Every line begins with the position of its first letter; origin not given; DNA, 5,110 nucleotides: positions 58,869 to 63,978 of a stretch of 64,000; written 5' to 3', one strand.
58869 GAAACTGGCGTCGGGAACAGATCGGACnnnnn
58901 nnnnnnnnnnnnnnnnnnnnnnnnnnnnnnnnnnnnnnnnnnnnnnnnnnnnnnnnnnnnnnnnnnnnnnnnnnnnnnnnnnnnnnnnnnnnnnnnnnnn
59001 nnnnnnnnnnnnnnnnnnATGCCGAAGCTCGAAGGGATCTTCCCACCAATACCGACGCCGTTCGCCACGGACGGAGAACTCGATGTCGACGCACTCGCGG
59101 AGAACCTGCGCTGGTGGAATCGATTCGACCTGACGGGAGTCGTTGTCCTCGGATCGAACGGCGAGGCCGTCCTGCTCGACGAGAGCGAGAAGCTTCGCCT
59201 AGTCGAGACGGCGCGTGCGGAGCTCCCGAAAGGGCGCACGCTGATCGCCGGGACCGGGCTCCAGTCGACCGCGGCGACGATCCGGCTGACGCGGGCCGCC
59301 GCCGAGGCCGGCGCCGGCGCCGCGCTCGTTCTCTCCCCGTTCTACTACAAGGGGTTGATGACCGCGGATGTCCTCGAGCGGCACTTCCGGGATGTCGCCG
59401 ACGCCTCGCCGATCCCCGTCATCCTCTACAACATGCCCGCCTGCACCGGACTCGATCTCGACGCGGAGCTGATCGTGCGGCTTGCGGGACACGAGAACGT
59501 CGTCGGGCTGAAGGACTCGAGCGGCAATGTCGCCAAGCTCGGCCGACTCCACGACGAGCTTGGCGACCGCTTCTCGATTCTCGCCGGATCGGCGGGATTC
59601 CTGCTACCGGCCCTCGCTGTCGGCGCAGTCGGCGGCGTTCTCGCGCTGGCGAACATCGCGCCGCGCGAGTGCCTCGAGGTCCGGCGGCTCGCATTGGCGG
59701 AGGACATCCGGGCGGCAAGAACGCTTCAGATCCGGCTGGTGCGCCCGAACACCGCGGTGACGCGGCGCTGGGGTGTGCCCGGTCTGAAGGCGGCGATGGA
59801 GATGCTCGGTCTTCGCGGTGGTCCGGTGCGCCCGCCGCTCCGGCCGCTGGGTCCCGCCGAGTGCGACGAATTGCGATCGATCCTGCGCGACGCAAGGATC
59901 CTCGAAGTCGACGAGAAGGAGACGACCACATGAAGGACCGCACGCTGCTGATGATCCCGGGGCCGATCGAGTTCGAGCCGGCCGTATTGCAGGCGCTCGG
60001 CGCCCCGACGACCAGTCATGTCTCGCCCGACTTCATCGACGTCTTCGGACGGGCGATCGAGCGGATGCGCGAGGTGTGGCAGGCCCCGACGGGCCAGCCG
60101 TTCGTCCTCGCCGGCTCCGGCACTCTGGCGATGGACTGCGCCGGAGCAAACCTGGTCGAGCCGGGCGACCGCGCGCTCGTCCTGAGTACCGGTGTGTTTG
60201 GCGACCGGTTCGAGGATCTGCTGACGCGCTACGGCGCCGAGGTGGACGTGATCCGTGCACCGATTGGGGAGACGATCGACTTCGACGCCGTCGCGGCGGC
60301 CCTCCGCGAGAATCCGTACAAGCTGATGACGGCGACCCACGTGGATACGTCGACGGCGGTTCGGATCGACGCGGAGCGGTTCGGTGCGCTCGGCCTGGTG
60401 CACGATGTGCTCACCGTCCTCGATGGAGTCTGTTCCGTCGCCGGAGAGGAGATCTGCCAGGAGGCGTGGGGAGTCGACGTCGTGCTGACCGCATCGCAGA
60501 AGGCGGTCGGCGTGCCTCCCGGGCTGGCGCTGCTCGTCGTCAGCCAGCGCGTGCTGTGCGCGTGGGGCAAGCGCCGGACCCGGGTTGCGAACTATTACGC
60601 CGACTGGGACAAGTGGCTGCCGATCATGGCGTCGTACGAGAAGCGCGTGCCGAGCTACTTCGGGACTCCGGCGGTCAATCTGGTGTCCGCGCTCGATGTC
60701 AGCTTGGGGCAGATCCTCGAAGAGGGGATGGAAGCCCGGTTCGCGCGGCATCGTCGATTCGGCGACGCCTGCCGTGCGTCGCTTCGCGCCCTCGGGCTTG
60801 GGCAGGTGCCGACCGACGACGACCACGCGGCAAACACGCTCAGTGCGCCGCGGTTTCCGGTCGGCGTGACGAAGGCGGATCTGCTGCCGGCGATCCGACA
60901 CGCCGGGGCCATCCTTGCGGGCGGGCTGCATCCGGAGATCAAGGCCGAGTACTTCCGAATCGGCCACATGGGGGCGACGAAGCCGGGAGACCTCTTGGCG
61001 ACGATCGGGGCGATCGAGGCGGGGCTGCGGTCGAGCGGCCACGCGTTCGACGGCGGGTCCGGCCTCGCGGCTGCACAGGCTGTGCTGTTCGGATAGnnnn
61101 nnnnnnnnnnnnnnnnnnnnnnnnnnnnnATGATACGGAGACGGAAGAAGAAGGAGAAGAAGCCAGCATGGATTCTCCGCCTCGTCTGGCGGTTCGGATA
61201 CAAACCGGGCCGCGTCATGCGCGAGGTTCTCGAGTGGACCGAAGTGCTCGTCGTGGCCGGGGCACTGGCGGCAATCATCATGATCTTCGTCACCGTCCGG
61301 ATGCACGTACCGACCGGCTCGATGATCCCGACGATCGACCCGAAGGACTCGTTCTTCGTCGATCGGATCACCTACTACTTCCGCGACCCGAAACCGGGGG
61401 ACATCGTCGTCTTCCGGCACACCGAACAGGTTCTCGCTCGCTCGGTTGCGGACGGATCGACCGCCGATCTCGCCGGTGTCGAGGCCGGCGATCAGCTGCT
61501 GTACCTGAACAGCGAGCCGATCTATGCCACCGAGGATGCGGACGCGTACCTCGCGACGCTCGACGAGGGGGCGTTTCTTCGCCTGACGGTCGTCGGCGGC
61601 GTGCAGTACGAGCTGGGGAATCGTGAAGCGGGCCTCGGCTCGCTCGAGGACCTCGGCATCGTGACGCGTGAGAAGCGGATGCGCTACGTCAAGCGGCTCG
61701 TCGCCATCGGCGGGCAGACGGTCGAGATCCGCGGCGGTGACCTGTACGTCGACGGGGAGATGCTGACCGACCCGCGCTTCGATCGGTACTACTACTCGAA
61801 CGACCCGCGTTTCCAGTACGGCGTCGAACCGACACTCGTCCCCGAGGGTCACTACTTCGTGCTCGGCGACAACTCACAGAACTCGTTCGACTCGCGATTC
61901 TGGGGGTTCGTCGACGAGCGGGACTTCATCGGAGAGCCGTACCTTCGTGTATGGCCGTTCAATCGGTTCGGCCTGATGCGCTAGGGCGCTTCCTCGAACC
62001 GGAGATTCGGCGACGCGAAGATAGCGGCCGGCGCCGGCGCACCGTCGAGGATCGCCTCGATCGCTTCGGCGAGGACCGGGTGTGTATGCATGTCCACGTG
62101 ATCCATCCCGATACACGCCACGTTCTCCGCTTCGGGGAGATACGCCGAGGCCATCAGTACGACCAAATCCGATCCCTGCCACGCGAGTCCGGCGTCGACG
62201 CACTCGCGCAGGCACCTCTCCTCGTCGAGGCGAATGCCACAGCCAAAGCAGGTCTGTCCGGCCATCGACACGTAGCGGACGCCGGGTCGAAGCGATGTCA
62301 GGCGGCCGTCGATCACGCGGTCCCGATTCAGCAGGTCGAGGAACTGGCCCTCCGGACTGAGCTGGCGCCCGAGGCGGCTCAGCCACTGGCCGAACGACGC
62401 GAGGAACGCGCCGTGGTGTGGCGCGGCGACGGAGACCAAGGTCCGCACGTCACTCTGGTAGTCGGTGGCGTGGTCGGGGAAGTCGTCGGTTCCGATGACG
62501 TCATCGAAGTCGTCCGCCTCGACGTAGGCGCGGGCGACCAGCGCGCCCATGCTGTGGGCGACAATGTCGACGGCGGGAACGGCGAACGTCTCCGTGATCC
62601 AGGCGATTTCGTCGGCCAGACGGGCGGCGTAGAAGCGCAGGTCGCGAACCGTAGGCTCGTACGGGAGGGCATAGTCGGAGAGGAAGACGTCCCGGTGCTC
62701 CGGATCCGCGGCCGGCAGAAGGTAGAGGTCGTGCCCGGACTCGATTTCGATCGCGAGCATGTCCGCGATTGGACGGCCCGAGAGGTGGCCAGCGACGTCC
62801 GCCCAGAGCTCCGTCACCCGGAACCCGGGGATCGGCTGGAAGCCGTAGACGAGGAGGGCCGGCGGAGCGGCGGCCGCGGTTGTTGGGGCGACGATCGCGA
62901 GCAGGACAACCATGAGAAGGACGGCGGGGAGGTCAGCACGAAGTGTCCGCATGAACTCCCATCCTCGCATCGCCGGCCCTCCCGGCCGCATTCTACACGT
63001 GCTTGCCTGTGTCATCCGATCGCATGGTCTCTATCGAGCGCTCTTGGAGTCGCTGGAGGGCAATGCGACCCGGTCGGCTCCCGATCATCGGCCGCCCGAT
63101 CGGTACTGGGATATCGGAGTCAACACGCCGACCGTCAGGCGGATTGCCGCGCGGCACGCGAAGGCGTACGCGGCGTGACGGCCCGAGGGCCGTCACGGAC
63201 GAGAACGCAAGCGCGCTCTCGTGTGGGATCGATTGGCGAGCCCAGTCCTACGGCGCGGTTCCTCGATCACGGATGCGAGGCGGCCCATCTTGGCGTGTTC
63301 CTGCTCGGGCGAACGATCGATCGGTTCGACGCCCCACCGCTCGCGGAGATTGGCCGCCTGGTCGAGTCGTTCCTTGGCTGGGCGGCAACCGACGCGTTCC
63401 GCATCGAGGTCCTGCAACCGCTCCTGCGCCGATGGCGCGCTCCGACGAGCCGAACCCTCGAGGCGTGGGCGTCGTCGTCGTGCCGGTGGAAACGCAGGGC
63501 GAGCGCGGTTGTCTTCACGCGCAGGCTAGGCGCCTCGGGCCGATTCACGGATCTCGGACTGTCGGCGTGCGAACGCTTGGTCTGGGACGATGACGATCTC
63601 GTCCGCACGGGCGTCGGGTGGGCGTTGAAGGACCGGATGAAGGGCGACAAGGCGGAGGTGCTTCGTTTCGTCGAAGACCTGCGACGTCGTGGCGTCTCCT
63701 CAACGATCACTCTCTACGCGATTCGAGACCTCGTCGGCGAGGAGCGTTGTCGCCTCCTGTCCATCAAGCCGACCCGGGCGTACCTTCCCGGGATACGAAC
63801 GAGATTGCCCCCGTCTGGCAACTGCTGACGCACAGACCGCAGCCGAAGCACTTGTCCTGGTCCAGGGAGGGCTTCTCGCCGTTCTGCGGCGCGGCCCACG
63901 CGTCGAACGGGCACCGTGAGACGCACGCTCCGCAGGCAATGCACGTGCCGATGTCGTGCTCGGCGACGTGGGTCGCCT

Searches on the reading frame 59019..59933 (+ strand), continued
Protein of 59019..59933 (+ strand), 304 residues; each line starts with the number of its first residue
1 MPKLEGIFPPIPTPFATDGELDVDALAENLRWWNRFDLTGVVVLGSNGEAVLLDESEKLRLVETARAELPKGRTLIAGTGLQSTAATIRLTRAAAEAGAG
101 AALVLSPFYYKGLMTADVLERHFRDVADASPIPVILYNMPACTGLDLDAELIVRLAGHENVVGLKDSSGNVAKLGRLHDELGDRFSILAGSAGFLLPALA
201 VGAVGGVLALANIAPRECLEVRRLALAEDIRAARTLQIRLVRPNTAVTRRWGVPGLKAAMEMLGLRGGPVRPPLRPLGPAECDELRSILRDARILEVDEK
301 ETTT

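Call 40: find_related_loci(query=window:59019-59930:+, collection=metagenome_contigs, flank=2500)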
Query window:59019-59930:+ (304 aa) in metagenome_contigs; peptide patterns used: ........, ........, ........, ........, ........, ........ (x = any residue, [..] = any of these).
600 stretches matched a pattern (row limit reached: there are more); 225 encode a relative of the query (tblastn E <= 1e-3); the best 80 are kept; 80 distinct loci.
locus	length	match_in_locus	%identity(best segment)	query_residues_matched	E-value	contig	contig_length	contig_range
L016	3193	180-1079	77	1-300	7e-148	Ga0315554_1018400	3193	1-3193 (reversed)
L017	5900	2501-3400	73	1-300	2e-141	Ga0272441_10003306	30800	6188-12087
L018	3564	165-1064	73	1-300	5e-143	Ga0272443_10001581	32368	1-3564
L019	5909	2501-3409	75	1-303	5e-141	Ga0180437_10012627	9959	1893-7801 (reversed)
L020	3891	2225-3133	72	1-303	2e-142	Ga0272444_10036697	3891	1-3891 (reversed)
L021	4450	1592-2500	73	1-303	9e-139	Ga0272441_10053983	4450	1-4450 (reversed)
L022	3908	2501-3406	73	2-303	5e-136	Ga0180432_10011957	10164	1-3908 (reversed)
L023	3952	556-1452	73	5-303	2e-135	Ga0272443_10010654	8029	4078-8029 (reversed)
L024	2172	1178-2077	67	2-301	9e-141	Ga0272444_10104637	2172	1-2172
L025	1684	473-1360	72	1-296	8e-140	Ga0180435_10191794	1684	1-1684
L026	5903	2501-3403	71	4-304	2e-129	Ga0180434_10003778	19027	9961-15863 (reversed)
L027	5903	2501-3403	71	4-304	2e-129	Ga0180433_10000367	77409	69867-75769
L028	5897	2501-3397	68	3-301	5e-128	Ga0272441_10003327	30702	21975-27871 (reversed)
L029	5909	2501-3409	69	1-304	3e-126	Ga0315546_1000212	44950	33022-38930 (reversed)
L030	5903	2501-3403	66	3-303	2e-114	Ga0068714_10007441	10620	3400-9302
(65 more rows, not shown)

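Call 62: search_protein_families(library=ncbifam, proteins=[window:59019-59933:+], max_evalue=0.01)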
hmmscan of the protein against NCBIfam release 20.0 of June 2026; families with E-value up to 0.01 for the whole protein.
window:59019-59933:+ (304 aa): 7 families
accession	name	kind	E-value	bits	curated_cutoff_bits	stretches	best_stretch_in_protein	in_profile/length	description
TIGR00674.1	dapA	equivalog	1.7e-51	174.8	206.15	1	12-291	7-285/286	4-hydroxy-tetrahydrodipicolinate synthase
TIGR02313.1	HpaI-NOT-DapA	exception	3e-46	157.5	396.7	1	5-290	2-287/294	2,4-dihydroxyhept-2-ene-1,7-dioic acid aldolase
NF002958.0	PRK03620.1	subfamily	4.4e-38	130.8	278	1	13-293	20-300/307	5-dehydro-4-deoxyglucarate dehydratase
NF003164.0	PRK04147.1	equivalog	8.5e-36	123.7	281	1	3-289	3-287/294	N-acetylneuraminate lyase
TIGR03249.1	KdgD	equivalog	1.4e-30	106.4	373.95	1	12-292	17-298/299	5-dehydro-4-deoxyglucarate dehydratase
NF040954.1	Arch_KDGaldase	equivalog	3.5e-28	98.8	390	1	7-291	3-280/288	bifunctional 2-dehydro-3-deoxy-phosphogluconate/2-dehydro-3-deoxy-6-phosphogalactonate aldolase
TIGR00683.1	nanA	equivalog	6.6e-25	88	382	1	4-284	1-280/293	N-acetylneuraminate lyase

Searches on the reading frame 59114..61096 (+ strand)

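Call 10: search_protein_families(library=pfam, proteins=[window:59114-61096:+])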
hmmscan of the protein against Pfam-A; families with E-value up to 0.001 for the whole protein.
window:59114-61096:+ (660 aa): 1 family
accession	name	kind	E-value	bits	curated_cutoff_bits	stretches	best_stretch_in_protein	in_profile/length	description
PF00266.25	Aminotran_5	-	5.6e-14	52.3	21.5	1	299-605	33-339/371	Aminotransferase class-V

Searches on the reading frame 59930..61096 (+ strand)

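Call 62: search_protein_families(library=ncbifam, proteins=[window:59930-61096:+], max_evalue=0.01)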
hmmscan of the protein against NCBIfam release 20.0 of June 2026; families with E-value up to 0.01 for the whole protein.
window:59930-61096:+ (388 aa): 11 families
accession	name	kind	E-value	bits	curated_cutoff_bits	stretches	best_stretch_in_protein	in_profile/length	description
NF045640.1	AspGlyoxATaseBhcA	equivalog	2.7e-61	207.6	650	1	1-385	1-383/395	L-aspartate--glyoxylate aminotransferase BhcA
NF046070.1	PyrdoxPyrvTramin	equivalog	4.5e-55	187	600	1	5-368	6-366/369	pyridoxamine--pyruvate transaminase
TIGR03301.1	PhnW-AepZ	equivalog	2.1e-33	116.2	360.8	1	6-363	1-352/355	2-aminoethylphosphonate aminotransferase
NF010006.0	PRK13479.1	equivalog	3.6e-23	82.3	296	1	2-369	3-364/369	2-aminoethylphosphonate--pyruvate transaminase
TIGR02326.1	transamin_PhnW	equivalog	1.3e-21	77.1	400.8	1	4-367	3-361/363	2-aminoethylphosphonate--pyruvate transaminase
TIGR04343.1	egtE_PLP_lyase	equivalog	1.2e-05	24.3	400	1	65-290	81-292/370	ergothioneine biosynthesis PLP-dependent enzyme EgtE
TIGR01366.1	serC_3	equivalog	1.3e-05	24.5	401.65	1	27-209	31-203/361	phosphoserine transaminase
TIGR01364.1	serC_1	equivalog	7.4e-05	21.8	443.6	1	28-262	36-252/358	phosphoserine transaminase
TIGR01979.1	sufS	subfamily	0.0004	19.4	475.1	1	94-209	125-238/403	SufS family cysteine desulfurase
NF003764.0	PRK05355.1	equivalog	0.00086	18.3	253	1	28-223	39-224/357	3-phosphoserine/phosphohydroxythreonine transaminase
NF005871.0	PRK07811.1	equivalog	0.007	15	513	1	62-194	83-210/389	cystathionine gamma-synthase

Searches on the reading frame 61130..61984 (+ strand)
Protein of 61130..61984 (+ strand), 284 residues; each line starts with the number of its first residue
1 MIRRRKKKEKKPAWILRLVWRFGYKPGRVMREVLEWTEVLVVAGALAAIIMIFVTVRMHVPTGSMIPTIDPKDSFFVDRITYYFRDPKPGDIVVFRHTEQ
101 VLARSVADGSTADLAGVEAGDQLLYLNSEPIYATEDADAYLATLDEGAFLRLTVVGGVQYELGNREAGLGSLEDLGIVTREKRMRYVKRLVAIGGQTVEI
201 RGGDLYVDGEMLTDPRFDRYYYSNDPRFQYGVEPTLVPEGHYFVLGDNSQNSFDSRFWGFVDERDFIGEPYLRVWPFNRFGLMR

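Call 10: search_protein_families(library=pfam, proteins=[window:61130-61984:+])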
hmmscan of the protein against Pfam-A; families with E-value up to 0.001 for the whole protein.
window:61130-61984:+ (284 aa): 3 families
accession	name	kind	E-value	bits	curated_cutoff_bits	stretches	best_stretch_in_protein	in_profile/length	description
PF10502.14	Peptidase_S26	-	3.4e-40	138.2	22.9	1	34-275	2-168/168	Signal peptidase, peptidase S26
PF17820.7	PDZ_6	-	2.1e-07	31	27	1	104-153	3-51/54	PDZ domain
PF13180.12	PDZ_2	-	0.00073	20.2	27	0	97-154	10-67/80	PDZ domain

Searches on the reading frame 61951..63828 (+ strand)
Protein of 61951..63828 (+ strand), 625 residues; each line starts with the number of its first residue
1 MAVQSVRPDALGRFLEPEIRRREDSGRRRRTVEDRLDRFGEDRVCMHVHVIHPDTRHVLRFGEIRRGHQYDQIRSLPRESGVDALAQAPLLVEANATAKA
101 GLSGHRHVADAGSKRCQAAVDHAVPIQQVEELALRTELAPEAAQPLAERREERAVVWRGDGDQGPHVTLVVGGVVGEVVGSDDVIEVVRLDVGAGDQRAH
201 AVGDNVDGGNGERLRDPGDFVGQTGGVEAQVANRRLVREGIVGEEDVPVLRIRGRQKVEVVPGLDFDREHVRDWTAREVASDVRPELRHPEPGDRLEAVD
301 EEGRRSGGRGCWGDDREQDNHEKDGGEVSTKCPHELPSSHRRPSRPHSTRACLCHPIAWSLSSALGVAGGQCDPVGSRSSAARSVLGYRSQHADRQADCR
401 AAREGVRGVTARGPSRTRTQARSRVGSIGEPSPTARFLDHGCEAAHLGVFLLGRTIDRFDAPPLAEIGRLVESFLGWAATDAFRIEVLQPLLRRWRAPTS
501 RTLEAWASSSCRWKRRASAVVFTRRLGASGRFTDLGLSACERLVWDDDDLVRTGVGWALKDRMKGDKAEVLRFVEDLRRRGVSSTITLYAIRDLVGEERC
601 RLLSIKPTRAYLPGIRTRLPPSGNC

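Call 10: search_protein_families(library=pfam, proteins=[window:61951-63828:+])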
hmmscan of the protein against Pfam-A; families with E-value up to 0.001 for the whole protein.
window:61951-63828:+ (625 aa): 1 family
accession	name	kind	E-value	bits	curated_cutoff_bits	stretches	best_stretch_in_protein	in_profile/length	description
PF08713.17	DNA_alkylation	-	1.6e-18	67.6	21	1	442-593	65-212/213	DNA alkylation repair enzyme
